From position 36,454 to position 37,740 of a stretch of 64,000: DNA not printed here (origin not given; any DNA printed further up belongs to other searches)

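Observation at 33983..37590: PreA-like reductase, dihydropyrimidinase-like enzyme and divergent carbamoyltransferase in one operon with carbamate kinase: phosphorolytic decarbamoylation in place of hydrolytic beta-ureidopropionase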

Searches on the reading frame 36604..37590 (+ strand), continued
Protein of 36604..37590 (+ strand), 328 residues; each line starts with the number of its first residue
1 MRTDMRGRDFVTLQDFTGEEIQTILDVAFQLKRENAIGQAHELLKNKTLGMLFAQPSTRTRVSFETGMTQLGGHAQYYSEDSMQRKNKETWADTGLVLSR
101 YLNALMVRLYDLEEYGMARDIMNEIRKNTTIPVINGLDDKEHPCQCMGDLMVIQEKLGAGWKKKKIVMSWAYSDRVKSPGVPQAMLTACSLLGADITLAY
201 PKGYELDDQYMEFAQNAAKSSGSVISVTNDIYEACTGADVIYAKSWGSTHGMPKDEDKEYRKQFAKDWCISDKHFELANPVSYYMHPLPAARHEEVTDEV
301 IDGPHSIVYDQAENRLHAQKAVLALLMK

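Call 92: fold_search(model_id=the predicted structure, library=pdb)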
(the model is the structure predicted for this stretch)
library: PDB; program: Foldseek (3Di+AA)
matches with E <= 10: 1612; with E <= 0.001: 330
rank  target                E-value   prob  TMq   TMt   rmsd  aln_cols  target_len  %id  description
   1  1a1s                  2.9e-32  1.00  0.88  0.92   2.4       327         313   44  ORNITHINE CARBAMOYLTRANSFERASE FROM PYROCOCCUS FURIOSUS (released 1998-06-17)
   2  1oth                  9.6e-29  1.00  0.86  0.88   2.9       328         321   33  CRYSTAL STRUCTURE OF HUMAN ORNITHINE TRANSCARBAMOYLASE COMPLEXED WITH N-PHOSPHONACETYL-L-ORNITHINE (released 1999-10-06)
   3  4nf2_A                1.3e-28  1.00  0.84  0.89   3.0       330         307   36  Crystal structure of anabolic ornithine carbamoyltransferase from Bacillus anthracis in complex with carbamoyl phospha (released 2013-11-13)
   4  4a8p_D                6.4e-28  1.00  0.85  0.84   2.7       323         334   35  Crystal structure of putrescine transcarbamylase from Enterococcus faecalis with N5-(phosphonoacetyl)-L-ornithine (released 2012-02-15)
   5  4a8p_A                7.1e-28  1.00  0.86  0.83   2.6       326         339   35  Crystal structure of putrescine transcarbamylase from Enterococcus faecalis with N5-(phosphonoacetyl)-L-ornithine (released 2012-02-15)
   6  4a8h_A                8.0e-28  1.00  0.86  0.83   2.9       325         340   35  Crystal structure of putrescine transcarbamylase from Enterococcus faecalis with N-(phosphonoacetyl)-putrescine (released 2012-02-15)
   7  2i6u_A                8.9e-28  1.00  0.83  0.88   3.1       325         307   33  Crystal Structure of Ornithine Carbamoyltransferase complexed with Carbamoyl Phosphate and L-Norvaline from Mycobacter (released 2007-06-26)
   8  4a8p_E                1.3e-27  1.00  0.85  0.84   2.6       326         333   35  Crystal structure of putrescine transcarbamylase from Enterococcus faecalis with N5-(phosphonoacetyl)-L-ornithine (released 2012-02-15)
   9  1vlv                  1.8e-27  1.00  0.86  0.91   2.4       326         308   32  Crystal structure of Ornithine carbamoyltransferase (TM1097) from Thermotoga maritima at 2.25 A resolution (released 2004-09-21)
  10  1ep9                  1.8e-27  1.00  0.86  0.88   3.2       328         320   32  HUMAN ORNITHINE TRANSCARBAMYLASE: CRYSTALLOGRAPHIC INSIGHTS INTO SUBSTRATE RECOGNITION AND CONFORMATIONAL CHANGE (released 2001-04-04)
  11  4a8p_B                1.9e-27  1.00  0.86  0.84   2.7       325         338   35  Crystal structure of putrescine transcarbamylase from Enterococcus faecalis with N5-(phosphonoacetyl)-L-ornithine (released 2012-02-15)
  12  3m4n                  1.9e-27  1.00  0.87  0.86   2.5       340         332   32  Crystal structure of N-acetyl-L-ornithine transcarbamylase K302A mutant complexed with PALAO (released 2010-07-28)
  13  3kzm                  2.2e-27  1.00  0.88  0.87   2.4       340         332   33  Crystal structure of N-acetyl-L-ornithine transcarbamylase complexed with carbamyl phosphate (released 2010-03-31)
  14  3kzk                  2.3e-27  1.00  0.90  0.89   2.2       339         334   33  Crystal structure of acetylornithine transcarbamylase complexed with acetylcitrulline (released 2010-03-31)
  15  4am8_B                2.6e-27  1.00  0.85  0.83   2.9       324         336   34  Crystal structure of the R54G mutant of putrescine transcarbamylase from Enterococcus faecalis bound to a curing guani (released 2013-03-27)
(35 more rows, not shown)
